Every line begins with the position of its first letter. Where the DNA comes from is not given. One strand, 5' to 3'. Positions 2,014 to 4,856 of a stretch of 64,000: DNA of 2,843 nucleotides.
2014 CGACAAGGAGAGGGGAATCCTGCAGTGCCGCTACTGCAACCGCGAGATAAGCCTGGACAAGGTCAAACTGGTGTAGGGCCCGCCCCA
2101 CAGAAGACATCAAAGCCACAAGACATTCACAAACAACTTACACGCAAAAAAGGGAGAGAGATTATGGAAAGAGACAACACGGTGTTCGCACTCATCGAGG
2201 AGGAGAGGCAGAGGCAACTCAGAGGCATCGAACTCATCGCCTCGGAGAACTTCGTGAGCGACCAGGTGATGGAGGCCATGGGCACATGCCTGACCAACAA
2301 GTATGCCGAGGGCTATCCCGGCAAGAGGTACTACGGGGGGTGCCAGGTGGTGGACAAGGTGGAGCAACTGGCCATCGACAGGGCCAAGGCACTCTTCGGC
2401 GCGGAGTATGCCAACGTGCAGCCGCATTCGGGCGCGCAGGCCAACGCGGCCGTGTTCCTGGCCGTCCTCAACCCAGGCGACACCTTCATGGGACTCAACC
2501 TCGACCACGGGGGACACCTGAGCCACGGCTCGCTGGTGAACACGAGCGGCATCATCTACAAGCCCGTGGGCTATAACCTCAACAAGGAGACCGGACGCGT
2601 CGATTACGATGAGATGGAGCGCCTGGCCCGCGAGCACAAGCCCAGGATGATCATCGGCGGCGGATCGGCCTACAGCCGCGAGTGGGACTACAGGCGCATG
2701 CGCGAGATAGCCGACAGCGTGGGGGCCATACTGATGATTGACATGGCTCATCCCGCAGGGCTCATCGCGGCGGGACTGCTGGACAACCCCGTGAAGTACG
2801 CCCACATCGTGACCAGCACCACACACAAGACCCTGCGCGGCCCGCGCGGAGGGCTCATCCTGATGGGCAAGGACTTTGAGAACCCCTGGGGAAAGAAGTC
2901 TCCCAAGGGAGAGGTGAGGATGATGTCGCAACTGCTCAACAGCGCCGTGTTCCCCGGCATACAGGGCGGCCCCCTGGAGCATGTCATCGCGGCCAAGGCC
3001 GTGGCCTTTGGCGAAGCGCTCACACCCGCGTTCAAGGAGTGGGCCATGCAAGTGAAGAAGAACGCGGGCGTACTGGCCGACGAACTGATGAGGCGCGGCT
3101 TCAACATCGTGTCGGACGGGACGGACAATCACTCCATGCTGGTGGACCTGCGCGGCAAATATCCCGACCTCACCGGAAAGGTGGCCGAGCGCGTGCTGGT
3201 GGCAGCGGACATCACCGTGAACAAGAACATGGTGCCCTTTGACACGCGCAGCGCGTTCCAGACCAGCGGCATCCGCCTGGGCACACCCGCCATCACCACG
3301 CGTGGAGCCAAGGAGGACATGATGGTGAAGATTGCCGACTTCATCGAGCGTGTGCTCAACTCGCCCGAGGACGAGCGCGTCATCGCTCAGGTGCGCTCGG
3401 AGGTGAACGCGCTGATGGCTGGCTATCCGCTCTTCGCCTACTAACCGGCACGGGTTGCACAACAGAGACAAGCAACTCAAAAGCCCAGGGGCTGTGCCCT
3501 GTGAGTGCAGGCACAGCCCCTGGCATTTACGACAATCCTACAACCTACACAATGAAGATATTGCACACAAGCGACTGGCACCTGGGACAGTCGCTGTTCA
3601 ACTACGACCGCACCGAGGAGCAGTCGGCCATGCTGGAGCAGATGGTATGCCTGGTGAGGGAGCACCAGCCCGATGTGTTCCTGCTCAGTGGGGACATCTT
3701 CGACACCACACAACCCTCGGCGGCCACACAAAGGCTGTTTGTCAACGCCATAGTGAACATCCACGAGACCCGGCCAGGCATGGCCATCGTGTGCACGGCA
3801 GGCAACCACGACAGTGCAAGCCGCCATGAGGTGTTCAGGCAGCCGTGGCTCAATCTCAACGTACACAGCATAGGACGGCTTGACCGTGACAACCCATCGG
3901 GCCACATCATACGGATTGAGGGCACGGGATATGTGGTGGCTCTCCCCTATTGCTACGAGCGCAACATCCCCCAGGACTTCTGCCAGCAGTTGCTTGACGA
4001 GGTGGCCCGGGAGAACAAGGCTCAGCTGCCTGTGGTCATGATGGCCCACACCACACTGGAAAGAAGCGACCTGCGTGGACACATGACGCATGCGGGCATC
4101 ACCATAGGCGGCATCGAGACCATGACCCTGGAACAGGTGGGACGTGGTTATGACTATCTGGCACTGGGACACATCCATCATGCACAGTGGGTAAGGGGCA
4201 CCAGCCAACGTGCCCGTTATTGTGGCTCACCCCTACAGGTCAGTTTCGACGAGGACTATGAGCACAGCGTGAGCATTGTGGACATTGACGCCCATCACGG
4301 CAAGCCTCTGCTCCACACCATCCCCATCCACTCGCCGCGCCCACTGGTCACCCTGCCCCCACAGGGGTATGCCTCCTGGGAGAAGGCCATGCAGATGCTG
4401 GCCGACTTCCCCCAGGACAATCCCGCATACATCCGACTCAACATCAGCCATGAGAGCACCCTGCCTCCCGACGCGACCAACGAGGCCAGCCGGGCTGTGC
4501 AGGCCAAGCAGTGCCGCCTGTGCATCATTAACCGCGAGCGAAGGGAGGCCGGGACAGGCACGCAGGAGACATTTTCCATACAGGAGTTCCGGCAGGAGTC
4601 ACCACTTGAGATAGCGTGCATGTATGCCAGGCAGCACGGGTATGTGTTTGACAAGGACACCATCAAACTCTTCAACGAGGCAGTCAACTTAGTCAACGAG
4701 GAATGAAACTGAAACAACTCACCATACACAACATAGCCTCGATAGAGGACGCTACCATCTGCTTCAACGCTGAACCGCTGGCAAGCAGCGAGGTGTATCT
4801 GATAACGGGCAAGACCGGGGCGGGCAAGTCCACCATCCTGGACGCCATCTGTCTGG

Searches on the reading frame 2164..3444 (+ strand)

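Call 58: search_protein_families(library=pfam, proteins=[window:2164-3444:+], max_evalue=0.00001)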
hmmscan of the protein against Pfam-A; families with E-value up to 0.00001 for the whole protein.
window:2164-3444:+ (426 aa): 2 families
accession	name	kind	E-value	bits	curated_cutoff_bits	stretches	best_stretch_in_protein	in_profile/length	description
PF00464.25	SHMT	-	2.8e-167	556.8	27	1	2-394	3-399/399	Serine hydroxymethyltransferase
PF00155.27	Aminotran_1_2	-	8.8e-06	25.6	19.7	0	57-317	38-299/361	Aminotransferase class I and II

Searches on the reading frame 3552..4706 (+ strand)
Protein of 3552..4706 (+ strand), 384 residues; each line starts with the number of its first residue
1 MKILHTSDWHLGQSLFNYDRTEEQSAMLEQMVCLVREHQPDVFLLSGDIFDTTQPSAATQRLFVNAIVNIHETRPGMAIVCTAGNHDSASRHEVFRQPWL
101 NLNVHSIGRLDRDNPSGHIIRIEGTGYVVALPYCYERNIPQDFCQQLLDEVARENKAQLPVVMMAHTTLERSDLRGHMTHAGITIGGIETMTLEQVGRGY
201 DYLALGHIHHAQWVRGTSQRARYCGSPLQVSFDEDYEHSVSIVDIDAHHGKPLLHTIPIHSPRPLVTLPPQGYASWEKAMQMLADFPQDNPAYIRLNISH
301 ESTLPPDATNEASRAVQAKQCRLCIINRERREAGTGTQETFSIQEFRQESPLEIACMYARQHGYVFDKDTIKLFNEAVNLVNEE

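Call 58: search_protein_families(library=pfam, proteins=[window:3552-4706:+], max_evalue=0.00001)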
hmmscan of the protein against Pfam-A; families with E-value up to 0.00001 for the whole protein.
window:3552-4706:+ (384 aa): 3 families
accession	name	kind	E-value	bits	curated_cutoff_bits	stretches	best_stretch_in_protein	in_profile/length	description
PF00149.33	Metallophos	-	7.8e-17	62.8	21.5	1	1-210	1-190/191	Calcineurin-like phosphoesterase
PF12320.13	SbcD_C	-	1.9e-06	28.6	24.4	1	262-358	2-89/94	Type 5 capsule protein repressor C-terminal domain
PF12850.12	Metallophos_2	-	3.8e-06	27.4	27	0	1-246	1-152/154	Calcineurin-like phosphoesterase superfamily domain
